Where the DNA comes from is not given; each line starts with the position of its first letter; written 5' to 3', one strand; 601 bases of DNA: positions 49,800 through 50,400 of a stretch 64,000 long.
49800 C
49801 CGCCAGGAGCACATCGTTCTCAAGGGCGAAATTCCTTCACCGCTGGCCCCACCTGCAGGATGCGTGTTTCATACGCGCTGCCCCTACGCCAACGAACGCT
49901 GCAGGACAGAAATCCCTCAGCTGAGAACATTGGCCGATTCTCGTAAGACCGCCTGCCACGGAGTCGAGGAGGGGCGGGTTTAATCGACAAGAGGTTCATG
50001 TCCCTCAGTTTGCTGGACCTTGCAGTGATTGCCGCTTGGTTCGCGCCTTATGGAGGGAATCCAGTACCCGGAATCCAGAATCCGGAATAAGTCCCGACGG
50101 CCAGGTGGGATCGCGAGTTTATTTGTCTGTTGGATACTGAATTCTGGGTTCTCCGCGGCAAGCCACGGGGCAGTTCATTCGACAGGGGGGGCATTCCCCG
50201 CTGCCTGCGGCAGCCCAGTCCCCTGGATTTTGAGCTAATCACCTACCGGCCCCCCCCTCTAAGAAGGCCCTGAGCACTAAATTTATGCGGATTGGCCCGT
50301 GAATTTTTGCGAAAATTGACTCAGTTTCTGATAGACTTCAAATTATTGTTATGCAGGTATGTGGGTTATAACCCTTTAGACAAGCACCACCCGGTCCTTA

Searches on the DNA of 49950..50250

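Call 61: search_rna_families(source=window, start=49950, end=50250, threshold=evalue, max_evalue=10)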
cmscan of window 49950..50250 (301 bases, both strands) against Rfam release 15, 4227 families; matches with E-value up to 10: 2.
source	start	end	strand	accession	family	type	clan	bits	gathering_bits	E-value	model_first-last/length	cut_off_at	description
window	50192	50217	-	RF02211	ZFAT-AS1_1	Gene; lncRNA;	-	13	80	2.2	52-79/79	no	ZFAT antisense RNA 1 conserved region 1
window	50150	50218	+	RF02136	HTT-AS1_3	Gene; lncRNA;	-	11.6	70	6.9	1-60/60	no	HTT antisense RNA 1 conserved region 3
